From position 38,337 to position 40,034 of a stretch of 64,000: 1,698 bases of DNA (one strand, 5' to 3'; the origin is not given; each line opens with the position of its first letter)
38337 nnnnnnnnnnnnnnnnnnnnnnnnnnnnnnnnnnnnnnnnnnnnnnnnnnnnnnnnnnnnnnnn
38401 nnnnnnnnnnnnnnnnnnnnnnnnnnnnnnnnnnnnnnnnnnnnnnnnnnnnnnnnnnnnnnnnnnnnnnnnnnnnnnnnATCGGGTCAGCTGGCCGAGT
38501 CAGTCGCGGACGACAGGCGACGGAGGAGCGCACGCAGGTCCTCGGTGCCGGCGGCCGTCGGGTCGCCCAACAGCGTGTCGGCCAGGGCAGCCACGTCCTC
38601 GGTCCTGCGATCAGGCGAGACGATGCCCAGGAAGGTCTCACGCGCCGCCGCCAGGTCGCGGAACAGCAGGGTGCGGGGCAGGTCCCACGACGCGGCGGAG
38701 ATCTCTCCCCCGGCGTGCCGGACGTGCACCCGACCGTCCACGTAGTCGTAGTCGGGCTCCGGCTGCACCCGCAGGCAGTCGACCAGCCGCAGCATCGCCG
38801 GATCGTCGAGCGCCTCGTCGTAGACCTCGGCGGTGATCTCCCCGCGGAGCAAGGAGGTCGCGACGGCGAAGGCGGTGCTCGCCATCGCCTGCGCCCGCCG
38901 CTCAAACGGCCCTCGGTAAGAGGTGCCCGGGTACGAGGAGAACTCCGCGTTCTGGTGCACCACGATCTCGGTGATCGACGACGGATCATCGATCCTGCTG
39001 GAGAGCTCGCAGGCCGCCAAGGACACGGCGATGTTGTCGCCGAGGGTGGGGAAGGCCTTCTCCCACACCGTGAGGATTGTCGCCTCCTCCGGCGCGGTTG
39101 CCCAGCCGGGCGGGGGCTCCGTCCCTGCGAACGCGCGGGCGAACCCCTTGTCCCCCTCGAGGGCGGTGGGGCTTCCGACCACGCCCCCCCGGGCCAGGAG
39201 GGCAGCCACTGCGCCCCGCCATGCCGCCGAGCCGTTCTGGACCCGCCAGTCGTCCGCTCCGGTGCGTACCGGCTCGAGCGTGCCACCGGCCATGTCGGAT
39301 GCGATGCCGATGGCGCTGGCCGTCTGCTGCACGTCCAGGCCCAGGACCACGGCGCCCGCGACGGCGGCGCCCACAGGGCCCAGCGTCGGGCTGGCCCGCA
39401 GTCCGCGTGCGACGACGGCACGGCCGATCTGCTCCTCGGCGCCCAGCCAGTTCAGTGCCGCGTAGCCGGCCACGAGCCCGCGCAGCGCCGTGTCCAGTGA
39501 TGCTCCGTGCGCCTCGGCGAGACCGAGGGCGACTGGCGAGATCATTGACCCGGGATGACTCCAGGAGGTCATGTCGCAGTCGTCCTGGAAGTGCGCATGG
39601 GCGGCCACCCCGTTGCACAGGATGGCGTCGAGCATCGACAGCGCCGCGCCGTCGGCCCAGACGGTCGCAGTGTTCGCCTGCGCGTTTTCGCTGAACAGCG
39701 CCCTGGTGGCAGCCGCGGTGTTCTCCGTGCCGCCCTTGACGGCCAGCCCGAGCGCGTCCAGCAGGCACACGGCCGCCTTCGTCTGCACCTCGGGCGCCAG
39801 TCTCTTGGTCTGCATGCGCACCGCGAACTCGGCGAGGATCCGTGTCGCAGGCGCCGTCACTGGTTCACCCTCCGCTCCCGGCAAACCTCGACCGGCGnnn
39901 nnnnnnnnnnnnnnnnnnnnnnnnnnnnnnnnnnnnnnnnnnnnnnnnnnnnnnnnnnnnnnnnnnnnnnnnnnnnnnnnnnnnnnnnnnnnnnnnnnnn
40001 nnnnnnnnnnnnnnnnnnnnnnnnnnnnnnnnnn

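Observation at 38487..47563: Sugar-type ABC importer fused to a TcuA-like / PrpD-like / PrpB-like module: a candidate uncharacterised tricarboxylate or branched organic-acid pathway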

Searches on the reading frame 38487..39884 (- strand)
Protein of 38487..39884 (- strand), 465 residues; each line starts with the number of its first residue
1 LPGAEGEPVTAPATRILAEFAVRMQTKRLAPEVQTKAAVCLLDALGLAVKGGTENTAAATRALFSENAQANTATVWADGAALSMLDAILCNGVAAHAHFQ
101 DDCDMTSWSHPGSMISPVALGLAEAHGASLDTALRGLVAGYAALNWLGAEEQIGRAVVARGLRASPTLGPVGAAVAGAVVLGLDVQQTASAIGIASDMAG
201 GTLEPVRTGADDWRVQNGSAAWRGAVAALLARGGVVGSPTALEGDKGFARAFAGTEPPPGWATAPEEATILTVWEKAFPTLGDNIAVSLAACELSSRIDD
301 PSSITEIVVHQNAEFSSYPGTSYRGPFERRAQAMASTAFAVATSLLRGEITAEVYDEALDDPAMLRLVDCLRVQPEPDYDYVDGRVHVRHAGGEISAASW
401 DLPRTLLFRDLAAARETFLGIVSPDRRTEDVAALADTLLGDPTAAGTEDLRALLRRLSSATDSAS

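Call 3: search_protein_families(library=pfam, proteins=[window:38487-39884:-])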
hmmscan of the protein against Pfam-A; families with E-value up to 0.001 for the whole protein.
window:38487-39884:- (465 aa): 2 families
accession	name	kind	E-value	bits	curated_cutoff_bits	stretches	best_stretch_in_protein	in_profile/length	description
PF03972.19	MmgE_PrpD_N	-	1.8e-37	129.3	32.1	1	16-257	2-240/244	MmgE/PrpD N-terminal domain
PF19305.4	MmgE_PrpD_C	-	1.3e-07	32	32.1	1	290-398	13-126/173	MmgE/PrpD C-terminal domain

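Call 4: search_protein_families(library=ncbifam, proteins=[window:38487-39884:-])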
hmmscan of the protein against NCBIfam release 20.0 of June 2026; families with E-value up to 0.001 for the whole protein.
window:38487-39884:- (465 aa): 0 families

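Call 9: find_homologous_proteins(query=window:38487-39860:-, max_evalue=1e-10)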
Query window:38487-39860:- (457 aa): 123 proteins with E <= 1e-10 among 8000 candidates; the best 120 are listed.
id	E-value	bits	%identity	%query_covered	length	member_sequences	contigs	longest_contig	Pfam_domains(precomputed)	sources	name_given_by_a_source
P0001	1.3e-291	985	100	100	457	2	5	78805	PF19305.5,PF03972.20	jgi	jgi:2-methylcitrate dehydratase PrpD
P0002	1.3e-230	784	81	96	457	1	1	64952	PF19305.5,PF03972.20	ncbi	ncbi:MAG: hypothetical protein NVS3B26_07590 [Mycobacteriales bacterium]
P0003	1.5e-226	770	80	99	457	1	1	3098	PF03972.20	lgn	-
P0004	9.9e-226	768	79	98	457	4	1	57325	PF19305.5,PF03972.20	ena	-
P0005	2.6e-222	756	78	99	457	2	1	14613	PF19305.5,PF03972.20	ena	-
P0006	3.5e-180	618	65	98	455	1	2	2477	PF19305.5,PF03972.20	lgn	-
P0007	9.2e-174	596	66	98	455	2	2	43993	PF19305.5,PF03972.20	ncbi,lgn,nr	ncbi:MAG: MmgE/PrpD family protein [Actinomycetota bacterium]|nr:MmgE/PrpD family protein [Actinomyc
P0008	9.4e-129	448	51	95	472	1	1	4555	PF19305.5,PF03972.20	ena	-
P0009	1.8e-127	444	51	96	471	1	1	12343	PF19305.5,PF03972.20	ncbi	-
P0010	3.7e-127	443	53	93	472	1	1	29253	PF03972.20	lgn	-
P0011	1.2e-125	438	53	93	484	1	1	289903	PF19305.5,PF03972.20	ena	-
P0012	4.1e-125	436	53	88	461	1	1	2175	PF19305.5,PF03972.20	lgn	-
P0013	8.3e-125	435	54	87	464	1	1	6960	PF19305.5,PF03972.20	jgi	jgi:2-methylcitrate dehydratase PrpD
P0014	1.1e-123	431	49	98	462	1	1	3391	PF19305.5,PF03972.20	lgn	-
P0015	1.2e-121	425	51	90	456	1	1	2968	PF03972.20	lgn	-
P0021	1.0e-120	422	54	83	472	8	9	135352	PF19305.5,PF03972.20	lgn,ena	-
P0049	5.1e-114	400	49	89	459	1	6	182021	PF19305.5,PF03972.20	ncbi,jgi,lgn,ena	-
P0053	3.8e-113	397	52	84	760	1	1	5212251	PF19305.5,PF13714.13,PF00463.28,PF03972.20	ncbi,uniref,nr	ncbi:hypothetical protein FSW04_10890 [Baekduia soli]|uniref:Isocitrate lyase/PEP mutase family prot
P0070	4.0e-104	367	47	89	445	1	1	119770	PF19305.5,PF03972.20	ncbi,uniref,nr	ncbi:MmgE/PrpD family protein [Propylenella binzhouense]|uniref:MmgE/PrpD N-terminal domain-containi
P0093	6.4e-97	343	47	88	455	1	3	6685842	PF19305.5,PF03972.20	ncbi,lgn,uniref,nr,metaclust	ncbi:MmgE/PrpD family protein [Delftia sp. Cs1-4]|uniref:MmgE/PrpD family protein n=1 Tax=Delftia sp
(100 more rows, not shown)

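Call 11: find_related_loci(query=A1, collection=genome_contigs, flank=10000)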
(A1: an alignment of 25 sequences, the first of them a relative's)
Query A1 (457 aa) in genome_contigs; peptide patterns used: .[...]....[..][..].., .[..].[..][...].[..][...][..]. (x = any residue, [..] = any of these).
101 stretches matched a pattern; 62 encode a relative of the query (tblastn E <= 1e-3); 61 distinct loci.
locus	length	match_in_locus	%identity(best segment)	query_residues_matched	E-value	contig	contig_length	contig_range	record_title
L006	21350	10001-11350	65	1-449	6e-170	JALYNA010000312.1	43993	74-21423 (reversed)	MAG: Actinomycetota bacterium isolate ATA bin25 SD1493-95_k127_478905, whole genome shotgun sequence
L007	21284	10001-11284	46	2-430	2e-107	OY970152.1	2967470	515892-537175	MAG: uncultured Acidimicrobiaceae bacterium isolate MFD04434.bin.c.1 genome assembly, chromosome: 1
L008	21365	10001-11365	45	2-452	1e-105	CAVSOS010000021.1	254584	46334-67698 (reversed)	MAG: uncultured proteobacterium isolate MFD03044.bin.2.50 genome assembly, contig: contig_36202, whole genome shotgun se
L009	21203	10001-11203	47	8-407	4e-105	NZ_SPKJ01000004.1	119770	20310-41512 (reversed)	Propylenella binzhouense strain L72 scaffold4.1-size119770, whole genome shotgun sequence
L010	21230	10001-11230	47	5-410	1e-101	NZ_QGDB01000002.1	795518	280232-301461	Falsochrobactrum shanghaiense strain HN4 HM4_scaffold2, whole genome shotgun sequence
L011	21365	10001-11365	45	2-452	1e-99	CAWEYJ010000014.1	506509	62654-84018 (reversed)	MAG: uncultured proteobacterium isolate MFD05512.bin.1.147 genome assembly, contig: contig_38127, whole genome shotgun s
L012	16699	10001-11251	46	8-426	2e-99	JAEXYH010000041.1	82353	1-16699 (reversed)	MAG: Proteobacteria bacterium isolate OH_HDB_183 k127_710359, whole genome shotgun sequence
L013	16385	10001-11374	43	2-447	9e-98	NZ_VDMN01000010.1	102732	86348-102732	Aliirhizobium smilacinae strain PTYR-5 ZB100009, whole genome shotgun sequence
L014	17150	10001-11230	45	5-410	9e-97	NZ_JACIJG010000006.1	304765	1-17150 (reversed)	Brucella daejeonensis strain DSM 26944 Ga0373340_06, whole genome shotgun sequence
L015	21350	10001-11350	42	5-451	2e-96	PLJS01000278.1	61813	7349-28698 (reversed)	MAG: Hyphomicrobiales bacterium isolate palsa_894 73.20110800_P1M.44_contig_1760, whole genome shotgun sequence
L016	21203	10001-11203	47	4-400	4e-96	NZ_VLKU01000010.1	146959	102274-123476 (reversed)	Paracoccus sulfuroxidans strain CGMCC 1.5364 IQ24DRAFT_scaffold00010.10, whole genome shotgun sequence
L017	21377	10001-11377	43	2-456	8e-96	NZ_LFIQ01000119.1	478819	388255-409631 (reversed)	Bradyrhizobium pachyrhizi strain PAC 48 contig_1852, whole genome shotgun sequence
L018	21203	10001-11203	46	4-400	6e-96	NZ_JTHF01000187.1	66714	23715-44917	Methylobacterium indicum strain SE2.11 contig_187, whole genome shotgun sequence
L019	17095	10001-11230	45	5-410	1e-95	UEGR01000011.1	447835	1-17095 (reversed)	Rhizobiales bacterium isolate AFS001111 genome assembly, contig: contig_11, whole genome shotgun sequence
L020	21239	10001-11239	46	4-415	2e-95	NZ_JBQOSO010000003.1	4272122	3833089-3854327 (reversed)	Mesorhizobium sp. PUT5 contig_3, whole genome shotgun sequence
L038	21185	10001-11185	47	21-417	6e-92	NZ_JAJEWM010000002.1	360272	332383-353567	Tessaracoccus sp. OS52 OS52_ctg0002, whole genome shotgun sequence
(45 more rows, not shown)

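Call 13: find_encoding_contigs(protein=P0053, flank=10000, max_places=2)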
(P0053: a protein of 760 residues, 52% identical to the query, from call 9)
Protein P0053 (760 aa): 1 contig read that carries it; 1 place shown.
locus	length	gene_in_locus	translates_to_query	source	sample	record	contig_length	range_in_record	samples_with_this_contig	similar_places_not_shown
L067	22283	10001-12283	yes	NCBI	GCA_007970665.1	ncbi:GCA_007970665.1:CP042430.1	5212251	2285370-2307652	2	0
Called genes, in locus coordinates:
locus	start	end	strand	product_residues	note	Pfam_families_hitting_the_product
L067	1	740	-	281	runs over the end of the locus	PF10370:Rv2993c-like_N (weak), PF01557:FAA_hydrolase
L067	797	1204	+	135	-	PF12680:SnoaL_2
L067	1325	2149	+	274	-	PF00106:adh_short, PF01370:Epimerase, PF08659:KR, PF13561:adh_short_C2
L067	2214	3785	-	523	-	PF00501:AMP-binding, PF13193:AMP-binding_C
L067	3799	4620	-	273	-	PF00561:Abhydrolase_1, PF00975:Thioesterase (faint), PF12697:Abhydrolase_6, PF12146:Hydrolase_4, PF06821:Ser_hydrolase (faint), PF08386:Abhydrolase_4 (weak)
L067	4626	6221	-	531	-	PF07167:PhaC_N, PF00561:Abhydrolase_1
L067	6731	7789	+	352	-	PF06850:PHB_depo_C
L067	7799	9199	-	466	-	PF00479:G6PD_N, PF02781:G6PD_C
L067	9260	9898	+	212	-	PF13473:Cupredoxin_1 (weak)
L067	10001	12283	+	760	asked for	PF03972:MmgE_PrpD_N, PF19305:MmgE_PrpD_C, PF13714:PEP_mutase, PF00463:ICL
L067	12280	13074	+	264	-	PF00106:adh_short, PF08659:KR, PF13561:adh_short_C2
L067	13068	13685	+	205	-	PF00857:Isochorismatase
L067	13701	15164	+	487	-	PF00890:FAD_binding_2, PF01266:DAO, PF01494:FAD_binding_3 (faint), PF03486:HI0933_like (faint), PF07992:Pyr_redox_2 (weak), PF12831:FAD_oxidored (weak)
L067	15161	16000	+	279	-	PF01177:Asp_Glu_race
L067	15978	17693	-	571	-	PF00743:FMO-like, PF01266:DAO (faint), PF05834:Lycopene_cycl (faint), PF07992:Pyr_redox_2, PF13450:NAD_binding_8, PF13738:Pyr_redox_3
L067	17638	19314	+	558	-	PF02696:SelO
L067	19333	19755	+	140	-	PF01980:TrmO_N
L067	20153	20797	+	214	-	PF01726:LexA_DNA_bind, PF00717:Peptidase_S24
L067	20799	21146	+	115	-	-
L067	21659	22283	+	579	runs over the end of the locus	PF00296:Bac_luciferase, PF02036:SCP2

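Call 14: find_encoding_contigs(protein=P0070, flank=10000, max_places=2)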
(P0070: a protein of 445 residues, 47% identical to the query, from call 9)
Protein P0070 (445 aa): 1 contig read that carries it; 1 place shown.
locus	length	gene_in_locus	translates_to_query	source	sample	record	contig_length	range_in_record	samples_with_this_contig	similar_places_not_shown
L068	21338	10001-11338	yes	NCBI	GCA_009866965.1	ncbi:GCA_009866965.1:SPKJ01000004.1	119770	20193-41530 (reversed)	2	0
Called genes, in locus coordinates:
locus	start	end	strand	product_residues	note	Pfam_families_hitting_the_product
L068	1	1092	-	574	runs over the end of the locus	PF13428:TPR_14 (faint), PF13432:TPR_16 (faint), PF14559:TPR_19 (weak)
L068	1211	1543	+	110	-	-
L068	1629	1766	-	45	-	PF19613:DUF6118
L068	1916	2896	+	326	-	PF00389:2-Hacid_dh, PF02826:2-Hacid_dh_C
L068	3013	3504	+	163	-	PF13358:DDE_3 (weak)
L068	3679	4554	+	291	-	PF13714:PEP_mutase, PF00463:ICL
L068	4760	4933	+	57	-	PF13561:adh_short_C2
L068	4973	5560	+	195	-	PF00857:Isochorismatase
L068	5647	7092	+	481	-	PF00070:Pyr_redox (faint), PF00890:FAD_binding_2, PF01266:DAO (weak), PF01494:FAD_binding_3 (faint), PF03486:HI0933_like (faint), PF07992:Pyr_redox_2 (weak), PF12831:FAD_oxidored (weak), PF01266:DAO (weak)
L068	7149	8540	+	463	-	PF00890:FAD_binding_2, PF01946:Thi4 (faint), PF12831:FAD_oxidored, PF13450:NAD_binding_8 (faint)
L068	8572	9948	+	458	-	PF00890:FAD_binding_2, PF01134:GIDA (faint), PF01266:DAO, PF03486:HI0933_like (weak), PF07992:Pyr_redox_2 (weak), PF12831:FAD_oxidored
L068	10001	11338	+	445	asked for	PF03972:MmgE_PrpD_N, PF19305:MmgE_PrpD_C (weak)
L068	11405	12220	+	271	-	PF01177:Asp_Glu_race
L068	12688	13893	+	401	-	PF13433:Peripla_BP_5, PF13458:Peripla_BP_6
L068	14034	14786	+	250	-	PF00005:ABC_tran, PF13304:AAA_21 (faint), PF12399:BCA_ABC_TP_C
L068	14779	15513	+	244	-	PF00005:ABC_tran, PF13304:AAA_21 (faint)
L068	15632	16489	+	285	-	PF02653:BPD_transp_2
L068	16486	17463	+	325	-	PF02653:BPD_transp_2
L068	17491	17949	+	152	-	PF00171:Aldedh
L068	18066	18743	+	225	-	PF00392:GntR, PF07729:FCD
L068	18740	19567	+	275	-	PF00106:adh_short, PF13561:adh_short_C2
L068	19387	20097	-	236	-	PF13358:DDE_3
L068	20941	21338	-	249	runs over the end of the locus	PF01925:TauE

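Call 15: find_encoding_contigs(protein=P0007, flank=10000, max_places=2)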
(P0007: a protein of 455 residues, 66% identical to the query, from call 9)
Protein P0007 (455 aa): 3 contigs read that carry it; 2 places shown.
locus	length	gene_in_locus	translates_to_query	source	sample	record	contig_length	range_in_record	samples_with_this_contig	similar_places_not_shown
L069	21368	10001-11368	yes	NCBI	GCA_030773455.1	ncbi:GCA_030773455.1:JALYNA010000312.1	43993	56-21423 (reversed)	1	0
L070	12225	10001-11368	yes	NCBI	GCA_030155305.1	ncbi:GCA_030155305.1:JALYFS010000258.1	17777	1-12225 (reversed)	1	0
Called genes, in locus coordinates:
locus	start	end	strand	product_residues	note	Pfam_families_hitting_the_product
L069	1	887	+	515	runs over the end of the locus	PF00501:AMP-binding, PF13193:AMP-binding_C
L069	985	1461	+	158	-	PF01220:DHquinase_II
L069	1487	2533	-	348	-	PF08240:ADH_N, PF16912:Glu_dehyd_C, PF00107:ADH_zinc_N, PF13602:ADH_zinc_N_2 (weak)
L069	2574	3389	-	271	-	PF01177:Asp_Glu_race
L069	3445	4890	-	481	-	PF00890:FAD_binding_2, PF01266:DAO, PF03486:HI0933_like (weak), PF07992:Pyr_redox_2 (weak), PF12831:FAD_oxidored, PF13450:NAD_binding_8 (weak)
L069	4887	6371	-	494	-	PF00890:FAD_binding_2, PF01266:DAO, PF03486:HI0933_like (faint), PF07992:Pyr_redox_2, PF12831:FAD_oxidored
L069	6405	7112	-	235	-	PF00392:GntR, PF07729:FCD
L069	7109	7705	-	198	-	PF00857:Isochorismatase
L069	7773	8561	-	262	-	PF00106:adh_short, PF08659:KR, PF13561:adh_short_C2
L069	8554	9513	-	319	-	PF13714:PEP_mutase, PF00463:ICL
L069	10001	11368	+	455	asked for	PF03972:MmgE_PrpD_N, PF19305:MmgE_PrpD_C (faint)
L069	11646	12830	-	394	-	PF02515:CoA_transf_3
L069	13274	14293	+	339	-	PF01636:APH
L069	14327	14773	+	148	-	-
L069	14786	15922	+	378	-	-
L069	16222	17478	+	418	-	PF02550:AcetylCoA_hydro (weak), PF13336:AcetylCoA_hyd_C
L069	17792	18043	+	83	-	-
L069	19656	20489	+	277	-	-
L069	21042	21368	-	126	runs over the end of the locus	PF00872:Transposase_mut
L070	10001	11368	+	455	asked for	PF03972:MmgE_PrpD_N, PF19305:MmgE_PrpD_C (faint)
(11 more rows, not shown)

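Call 16: search_solved_structures(query=window:38487-39860:-, max_evalue=0.00001)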
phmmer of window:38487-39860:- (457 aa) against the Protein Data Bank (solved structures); distinct sequences matched with E-value up to 0.00001: 10.
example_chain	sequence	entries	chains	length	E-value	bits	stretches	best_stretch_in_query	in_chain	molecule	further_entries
2hp3_A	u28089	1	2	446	5.2e-17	65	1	10-259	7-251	IDS-epimerase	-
2hp0_A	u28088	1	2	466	5.4e-17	65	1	9-259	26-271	IDS-epimerase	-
7br9_A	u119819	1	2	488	9.3e-12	47.7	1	21-370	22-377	Cis-aconitate decarboxylase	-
6r6t_A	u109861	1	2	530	1.1e-11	47.4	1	22-370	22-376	Cis-aconitate decarboxylase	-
12vw_A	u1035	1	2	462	1.2e-10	44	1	20-264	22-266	Cis-aconitate decarboxylase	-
12ux_A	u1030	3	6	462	1.7e-10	43.5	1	20-250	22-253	Cis-aconitate decarboxylase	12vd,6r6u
12vt_A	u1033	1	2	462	2.2e-10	43.1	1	20-250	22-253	Cis-aconitate decarboxylase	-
7bra_A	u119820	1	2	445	3.4e-10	42.5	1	14-248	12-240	Bacillus subtilis IRG1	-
12vq_A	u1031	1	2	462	2.4e-09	39.8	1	20-250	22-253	Cis-aconitate decarboxylase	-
7e9d_A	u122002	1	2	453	9.6e-09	37.8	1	14-248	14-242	IRG1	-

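Call 20: find_encoding_contigs(protein=P0093, flank=8000, max_places=1)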
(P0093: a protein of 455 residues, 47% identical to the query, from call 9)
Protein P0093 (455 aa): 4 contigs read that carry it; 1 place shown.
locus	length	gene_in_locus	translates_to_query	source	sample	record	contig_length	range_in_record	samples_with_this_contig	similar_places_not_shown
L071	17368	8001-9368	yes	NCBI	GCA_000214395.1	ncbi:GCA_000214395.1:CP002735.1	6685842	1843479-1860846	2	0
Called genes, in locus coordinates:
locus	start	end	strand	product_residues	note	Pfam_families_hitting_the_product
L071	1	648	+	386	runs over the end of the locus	PF02771:Acyl-CoA_dh_N, PF02770:Acyl-CoA_dh_M, PF00441:Acyl-CoA_dh_1, PF08028:Acyl-CoA_dh_2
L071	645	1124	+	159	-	PF19315:MC_hydratase, PF01575:MaoC_dehydratas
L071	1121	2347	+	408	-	PF02515:CoA_transf_3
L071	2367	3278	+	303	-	PF03328:HpcH_HpaI, PF15617:C-C_Bond_Lyase (faint), PF22484:DUF6986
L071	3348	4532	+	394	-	PF13433:Peripla_BP_5, PF13458:Peripla_BP_6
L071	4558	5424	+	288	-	PF02653:BPD_transp_2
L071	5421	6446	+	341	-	PF02653:BPD_transp_2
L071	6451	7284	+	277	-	PF00005:ABC_tran, PF13304:AAA_21 (faint), PF12399:BCA_ABC_TP_C (weak)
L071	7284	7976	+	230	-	PF00005:ABC_tran, PF13304:AAA_21 (weak)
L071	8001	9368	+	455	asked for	PF03972:MmgE_PrpD_N, PF19305:MmgE_PrpD_C (weak)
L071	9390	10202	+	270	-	PF00106:adh_short, PF08659:KR, PF13561:adh_short_C2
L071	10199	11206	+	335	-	PF08240:ADH_N, PF00107:ADH_zinc_N, PF13602:ADH_zinc_N_2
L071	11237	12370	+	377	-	PF04909:Amidohydro_2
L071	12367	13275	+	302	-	PF15617:C-C_Bond_Lyase, PF03328:HpcH_HpaI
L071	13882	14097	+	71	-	-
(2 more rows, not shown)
